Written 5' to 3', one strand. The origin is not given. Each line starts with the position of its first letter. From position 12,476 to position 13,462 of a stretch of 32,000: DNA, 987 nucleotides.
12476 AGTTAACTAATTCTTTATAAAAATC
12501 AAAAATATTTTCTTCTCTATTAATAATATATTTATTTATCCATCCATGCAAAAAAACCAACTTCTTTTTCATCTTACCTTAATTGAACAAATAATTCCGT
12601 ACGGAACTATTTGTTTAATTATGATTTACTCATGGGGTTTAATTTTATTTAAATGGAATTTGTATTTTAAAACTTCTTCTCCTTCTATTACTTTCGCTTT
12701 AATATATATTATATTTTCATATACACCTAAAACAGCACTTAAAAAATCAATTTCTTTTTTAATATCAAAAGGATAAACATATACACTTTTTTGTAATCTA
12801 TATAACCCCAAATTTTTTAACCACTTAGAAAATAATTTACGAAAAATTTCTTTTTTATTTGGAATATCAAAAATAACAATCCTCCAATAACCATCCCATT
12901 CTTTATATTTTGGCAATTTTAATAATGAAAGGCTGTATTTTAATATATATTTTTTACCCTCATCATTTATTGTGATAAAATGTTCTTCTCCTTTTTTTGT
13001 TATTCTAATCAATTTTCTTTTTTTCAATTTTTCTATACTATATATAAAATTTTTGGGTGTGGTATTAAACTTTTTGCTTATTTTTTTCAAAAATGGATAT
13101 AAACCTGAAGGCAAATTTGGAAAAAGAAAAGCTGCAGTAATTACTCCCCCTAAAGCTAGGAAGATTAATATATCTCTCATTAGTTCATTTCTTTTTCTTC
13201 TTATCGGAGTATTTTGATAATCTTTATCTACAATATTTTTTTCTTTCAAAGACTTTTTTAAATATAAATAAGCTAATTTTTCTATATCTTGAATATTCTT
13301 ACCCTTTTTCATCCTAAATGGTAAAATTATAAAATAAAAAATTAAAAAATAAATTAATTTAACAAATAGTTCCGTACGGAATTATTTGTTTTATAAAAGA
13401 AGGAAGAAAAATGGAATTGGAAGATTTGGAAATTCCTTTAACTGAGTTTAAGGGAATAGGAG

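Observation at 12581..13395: Exact inverted copies of a 30-bp near-palindrome bracket the PaaX/Cas2-like regulator gene and abut both outward-facing neighbours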

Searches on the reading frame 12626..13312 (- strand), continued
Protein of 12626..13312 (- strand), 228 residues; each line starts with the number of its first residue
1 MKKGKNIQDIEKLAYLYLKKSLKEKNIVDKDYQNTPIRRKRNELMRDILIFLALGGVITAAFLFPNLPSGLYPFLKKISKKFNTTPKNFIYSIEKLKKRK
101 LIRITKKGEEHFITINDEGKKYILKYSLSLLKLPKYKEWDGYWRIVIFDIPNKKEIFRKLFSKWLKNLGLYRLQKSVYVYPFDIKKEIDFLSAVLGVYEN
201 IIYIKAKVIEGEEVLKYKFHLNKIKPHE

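Call 66: search_protein_families(library=pfam, proteins=[L006:495-1229:+, L006:1229-2935:+, L006:4432-5403:-], max_evalue=0.001)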
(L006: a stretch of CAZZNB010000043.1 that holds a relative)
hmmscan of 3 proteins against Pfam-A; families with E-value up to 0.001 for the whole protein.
L006:495-1229:+ (244 aa): 1 family
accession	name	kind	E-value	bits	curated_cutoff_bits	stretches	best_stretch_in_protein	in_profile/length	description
PF13884.11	Peptidase_S74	-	7.4e-09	36.2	22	1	18-65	3-50/58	Chaperone of endosialidase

L006:1229-2935:+ (568 aa): 1 family
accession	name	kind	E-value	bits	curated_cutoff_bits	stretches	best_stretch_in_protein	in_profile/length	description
PF13620.12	CarboxypepD_reg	-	6.4e-05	23.7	32.3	0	482-532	29-80/82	Carboxypeptidase regulatory-like domain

L006:4432-5403:- (323 aa): 3 families
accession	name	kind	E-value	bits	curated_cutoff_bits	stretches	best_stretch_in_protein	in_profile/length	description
PF12627.12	PolyA_pol_RNAbd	-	1.6e-21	76.2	22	1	14-74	1-61/64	Probable RNA and SrmB- binding site of polymerase A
PF01966.28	HD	-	4.2e-11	43.6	22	1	89-173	1-90/116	HD domain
PF13735.12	tRNA_NucTran2_2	-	2.9e-10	40.7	27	1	144-282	24-147/149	tRNA nucleotidyltransferase domain 2 putative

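Call 79: find_related_loci(query=A2, collection=viral_contigs, flank=5000)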
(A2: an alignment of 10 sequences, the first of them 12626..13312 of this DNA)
Query A2 (228 aa) in viral_contigs; peptide patterns used: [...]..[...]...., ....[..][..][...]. (x = any residue, [..] = any of these).
33 stretches matched a pattern, but none encodes a relative of the query by tblastn (E <= 1e-3).

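Call 92: search_protein_representatives(alignment_id=A1)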
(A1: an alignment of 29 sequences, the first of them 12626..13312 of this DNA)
Query: 29 sequences, 189 profile positions. Proteins with E-value up to 0.001 (for the whole library): 6551; up to 1e-10: 4171; up to 1e-30: 1391. The best 150 are listed.
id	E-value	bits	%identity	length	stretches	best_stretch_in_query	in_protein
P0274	2.1e-58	213.5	-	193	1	5-187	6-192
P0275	3.5e-58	212.8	-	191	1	3-187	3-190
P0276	1.0e-56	208.0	-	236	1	5-187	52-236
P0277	1.2e-56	207.8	-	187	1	1-187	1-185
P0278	1.5e-56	207.5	-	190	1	6-187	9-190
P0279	2.4e-56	206.8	-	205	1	8-187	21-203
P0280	2.5e-56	206.7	-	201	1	11-187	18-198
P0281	4.0e-56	206.1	-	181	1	11-187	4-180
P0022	4.1e-56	206.0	-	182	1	8-187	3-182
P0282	1.4e-55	204.3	-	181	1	8-187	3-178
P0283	2.8e-55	203.3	-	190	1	4-186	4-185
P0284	4.1e-55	202.8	-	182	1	14-187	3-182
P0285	9.1e-55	201.7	-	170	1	28-187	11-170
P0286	1.0e-54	201.5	-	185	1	1-186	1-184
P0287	1.2e-54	201.3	-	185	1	6-187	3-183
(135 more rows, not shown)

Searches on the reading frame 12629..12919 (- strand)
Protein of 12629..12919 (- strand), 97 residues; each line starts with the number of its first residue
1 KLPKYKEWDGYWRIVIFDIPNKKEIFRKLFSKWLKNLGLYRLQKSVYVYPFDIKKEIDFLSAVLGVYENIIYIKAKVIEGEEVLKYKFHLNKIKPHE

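Call 80: search_solved_structures(query=window:12629-12919:-, max_evalue=10, show_alignments=4)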
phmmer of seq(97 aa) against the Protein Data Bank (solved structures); distinct sequences matched with E-value up to 10: 8.
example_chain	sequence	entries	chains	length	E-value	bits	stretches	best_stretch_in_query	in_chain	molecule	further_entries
5o6g_A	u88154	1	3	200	0.41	14.4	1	19-77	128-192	Homing endonuclease I-DmoI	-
2vs7_A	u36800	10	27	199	0.5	14.1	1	19-77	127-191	HOMING ENDONUCLEASE I-DMOI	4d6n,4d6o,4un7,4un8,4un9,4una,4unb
5akm_A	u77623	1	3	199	0.5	14.1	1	19-77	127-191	HOMING ENDONUCLEASE I-DMOI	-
4un7_G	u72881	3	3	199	0.5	14.1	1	19-77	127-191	HOMING ENDONUCLEASE I-DMOI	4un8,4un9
2vs8_A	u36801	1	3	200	0.51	14.1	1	19-77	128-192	HOMING ENDONUCLEASE I-DMOI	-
3exc_X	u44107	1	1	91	0.54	14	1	10-64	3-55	Uncharacterized protein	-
5o6i_A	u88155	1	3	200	0.59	13.9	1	19-77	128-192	Homing endonuclease I-DmoI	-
5ak9_A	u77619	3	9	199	0.61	13.8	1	18-77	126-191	HOMING ENDONUCLEASE I-DMOI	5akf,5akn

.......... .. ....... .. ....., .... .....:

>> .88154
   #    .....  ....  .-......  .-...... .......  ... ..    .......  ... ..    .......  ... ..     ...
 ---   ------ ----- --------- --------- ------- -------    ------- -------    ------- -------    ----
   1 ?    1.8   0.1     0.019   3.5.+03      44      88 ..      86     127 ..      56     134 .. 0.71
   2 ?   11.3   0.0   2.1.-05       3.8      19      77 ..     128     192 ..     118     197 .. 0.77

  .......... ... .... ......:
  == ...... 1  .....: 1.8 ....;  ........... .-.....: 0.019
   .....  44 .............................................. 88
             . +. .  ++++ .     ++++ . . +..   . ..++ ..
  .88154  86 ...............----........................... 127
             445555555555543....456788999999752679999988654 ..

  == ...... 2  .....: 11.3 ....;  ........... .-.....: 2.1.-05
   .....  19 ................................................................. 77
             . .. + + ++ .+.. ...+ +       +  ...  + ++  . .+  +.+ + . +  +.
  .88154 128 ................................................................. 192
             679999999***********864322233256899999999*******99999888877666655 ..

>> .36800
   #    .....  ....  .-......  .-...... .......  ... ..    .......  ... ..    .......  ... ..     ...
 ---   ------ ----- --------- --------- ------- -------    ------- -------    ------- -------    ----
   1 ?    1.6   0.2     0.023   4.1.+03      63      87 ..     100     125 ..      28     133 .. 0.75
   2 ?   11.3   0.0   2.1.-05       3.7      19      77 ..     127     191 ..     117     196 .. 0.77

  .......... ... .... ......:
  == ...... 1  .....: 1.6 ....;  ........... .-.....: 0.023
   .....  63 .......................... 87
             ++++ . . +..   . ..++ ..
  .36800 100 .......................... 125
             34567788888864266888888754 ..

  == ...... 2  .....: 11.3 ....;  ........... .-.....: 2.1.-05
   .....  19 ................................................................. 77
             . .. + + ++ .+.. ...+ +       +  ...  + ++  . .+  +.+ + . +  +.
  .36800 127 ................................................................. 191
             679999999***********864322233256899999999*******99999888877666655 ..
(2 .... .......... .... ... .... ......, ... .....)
